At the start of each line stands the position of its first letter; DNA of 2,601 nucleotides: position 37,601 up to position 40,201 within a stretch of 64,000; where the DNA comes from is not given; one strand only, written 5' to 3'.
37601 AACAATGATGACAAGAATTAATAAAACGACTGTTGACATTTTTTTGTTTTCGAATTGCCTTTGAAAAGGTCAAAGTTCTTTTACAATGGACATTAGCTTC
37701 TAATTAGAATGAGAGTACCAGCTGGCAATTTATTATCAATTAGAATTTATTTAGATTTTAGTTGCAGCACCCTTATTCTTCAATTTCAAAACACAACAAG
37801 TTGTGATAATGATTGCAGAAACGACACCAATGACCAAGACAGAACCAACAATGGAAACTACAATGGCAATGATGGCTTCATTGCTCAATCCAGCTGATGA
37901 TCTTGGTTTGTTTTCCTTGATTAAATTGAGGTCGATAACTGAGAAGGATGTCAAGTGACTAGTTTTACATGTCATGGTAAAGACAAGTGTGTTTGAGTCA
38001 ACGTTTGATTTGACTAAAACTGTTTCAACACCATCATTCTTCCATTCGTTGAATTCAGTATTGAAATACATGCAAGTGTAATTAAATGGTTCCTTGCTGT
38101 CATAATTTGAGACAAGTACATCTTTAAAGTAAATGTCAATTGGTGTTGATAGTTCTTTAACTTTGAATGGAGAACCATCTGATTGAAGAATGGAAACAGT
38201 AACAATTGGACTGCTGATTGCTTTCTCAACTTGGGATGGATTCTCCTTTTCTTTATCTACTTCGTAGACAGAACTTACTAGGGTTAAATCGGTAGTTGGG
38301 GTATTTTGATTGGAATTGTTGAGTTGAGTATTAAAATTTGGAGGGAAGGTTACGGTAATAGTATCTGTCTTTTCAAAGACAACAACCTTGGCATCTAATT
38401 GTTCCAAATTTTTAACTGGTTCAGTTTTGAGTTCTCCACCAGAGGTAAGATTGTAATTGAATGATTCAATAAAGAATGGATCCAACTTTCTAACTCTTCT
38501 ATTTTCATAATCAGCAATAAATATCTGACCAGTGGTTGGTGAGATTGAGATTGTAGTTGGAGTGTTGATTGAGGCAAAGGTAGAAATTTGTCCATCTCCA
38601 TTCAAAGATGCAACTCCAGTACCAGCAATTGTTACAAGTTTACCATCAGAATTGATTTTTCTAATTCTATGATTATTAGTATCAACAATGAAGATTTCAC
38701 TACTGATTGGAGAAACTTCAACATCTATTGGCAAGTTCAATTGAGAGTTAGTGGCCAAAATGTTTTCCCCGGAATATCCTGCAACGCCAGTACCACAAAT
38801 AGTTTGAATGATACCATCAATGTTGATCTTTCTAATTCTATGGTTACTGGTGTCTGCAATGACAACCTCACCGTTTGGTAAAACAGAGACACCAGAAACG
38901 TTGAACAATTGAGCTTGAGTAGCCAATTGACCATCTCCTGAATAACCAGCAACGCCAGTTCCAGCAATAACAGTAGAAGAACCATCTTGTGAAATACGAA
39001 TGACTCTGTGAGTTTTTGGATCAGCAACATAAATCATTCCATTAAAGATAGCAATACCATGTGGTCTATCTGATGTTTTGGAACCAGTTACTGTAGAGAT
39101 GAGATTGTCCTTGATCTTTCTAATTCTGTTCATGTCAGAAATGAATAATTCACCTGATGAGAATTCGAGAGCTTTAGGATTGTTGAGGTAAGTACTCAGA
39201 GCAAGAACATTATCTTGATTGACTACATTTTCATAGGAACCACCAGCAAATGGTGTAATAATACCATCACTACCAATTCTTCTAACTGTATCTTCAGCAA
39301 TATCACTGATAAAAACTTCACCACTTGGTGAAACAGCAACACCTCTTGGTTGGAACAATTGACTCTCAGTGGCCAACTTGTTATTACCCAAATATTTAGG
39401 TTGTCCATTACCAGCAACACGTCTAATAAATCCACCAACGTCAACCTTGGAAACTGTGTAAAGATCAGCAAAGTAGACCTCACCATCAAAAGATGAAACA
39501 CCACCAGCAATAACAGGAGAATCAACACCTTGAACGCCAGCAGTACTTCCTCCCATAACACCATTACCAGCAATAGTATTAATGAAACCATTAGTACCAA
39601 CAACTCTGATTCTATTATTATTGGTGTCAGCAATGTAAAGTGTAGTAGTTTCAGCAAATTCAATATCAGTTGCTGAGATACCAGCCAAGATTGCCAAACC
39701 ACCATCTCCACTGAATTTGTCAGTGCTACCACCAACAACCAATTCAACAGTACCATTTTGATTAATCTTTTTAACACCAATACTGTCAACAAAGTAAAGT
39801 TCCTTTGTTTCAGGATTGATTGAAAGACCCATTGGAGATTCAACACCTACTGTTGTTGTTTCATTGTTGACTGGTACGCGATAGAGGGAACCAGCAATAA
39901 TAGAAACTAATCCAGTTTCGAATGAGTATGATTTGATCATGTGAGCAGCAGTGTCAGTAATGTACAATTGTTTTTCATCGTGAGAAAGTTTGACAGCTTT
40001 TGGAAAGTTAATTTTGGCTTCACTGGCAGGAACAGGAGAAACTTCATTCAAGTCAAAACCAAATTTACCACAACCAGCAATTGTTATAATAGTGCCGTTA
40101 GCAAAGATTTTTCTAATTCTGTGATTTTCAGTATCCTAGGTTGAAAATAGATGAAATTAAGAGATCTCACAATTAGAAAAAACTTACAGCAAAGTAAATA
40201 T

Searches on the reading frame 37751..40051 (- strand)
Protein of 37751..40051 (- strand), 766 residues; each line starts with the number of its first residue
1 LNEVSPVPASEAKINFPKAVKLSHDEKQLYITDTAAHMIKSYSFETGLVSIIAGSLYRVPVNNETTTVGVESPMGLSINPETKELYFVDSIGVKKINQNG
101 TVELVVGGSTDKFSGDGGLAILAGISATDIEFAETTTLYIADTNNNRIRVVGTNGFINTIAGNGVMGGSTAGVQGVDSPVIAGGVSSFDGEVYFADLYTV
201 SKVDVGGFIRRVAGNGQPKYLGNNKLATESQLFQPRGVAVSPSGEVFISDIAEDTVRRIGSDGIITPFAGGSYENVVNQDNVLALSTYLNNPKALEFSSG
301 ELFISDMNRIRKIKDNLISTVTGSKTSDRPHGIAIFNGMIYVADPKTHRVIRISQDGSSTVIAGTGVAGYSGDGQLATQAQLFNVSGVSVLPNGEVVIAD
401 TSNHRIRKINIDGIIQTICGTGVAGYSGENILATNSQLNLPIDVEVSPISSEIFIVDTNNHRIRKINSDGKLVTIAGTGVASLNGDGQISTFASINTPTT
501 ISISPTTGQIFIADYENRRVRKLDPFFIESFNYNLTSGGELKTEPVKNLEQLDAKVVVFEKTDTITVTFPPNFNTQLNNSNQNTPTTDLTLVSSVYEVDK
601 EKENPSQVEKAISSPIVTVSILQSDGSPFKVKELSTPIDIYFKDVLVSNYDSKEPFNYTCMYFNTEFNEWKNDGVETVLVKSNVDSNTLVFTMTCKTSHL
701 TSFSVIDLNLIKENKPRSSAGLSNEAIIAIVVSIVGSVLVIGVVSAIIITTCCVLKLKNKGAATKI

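Call 15: search_protein_families(library=pfam, proteins=[window:37751-40051:-], max_evalue=0.0001)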
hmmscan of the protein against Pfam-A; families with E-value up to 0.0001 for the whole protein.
window:37751-40051:- (766 aa): 4 families
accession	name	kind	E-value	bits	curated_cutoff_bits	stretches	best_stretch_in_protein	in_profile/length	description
PF25021.1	TEN_NHL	-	7.2e-33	114.5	27.1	2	284-523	25-287/357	Teneurin NHL domain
PF01436.27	NHL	-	1.3e-29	101.1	20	1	386-408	5-27/28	NHL repeat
PF08450.18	SGL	-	5.7e-09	36.4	26.3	0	12-45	131-164/246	SMP-30/Gluconolactonase/LRE-like region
PF01731.26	Arylesterase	-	3.3e-07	30.8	21.3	0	44-91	27-74/86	Arylesterase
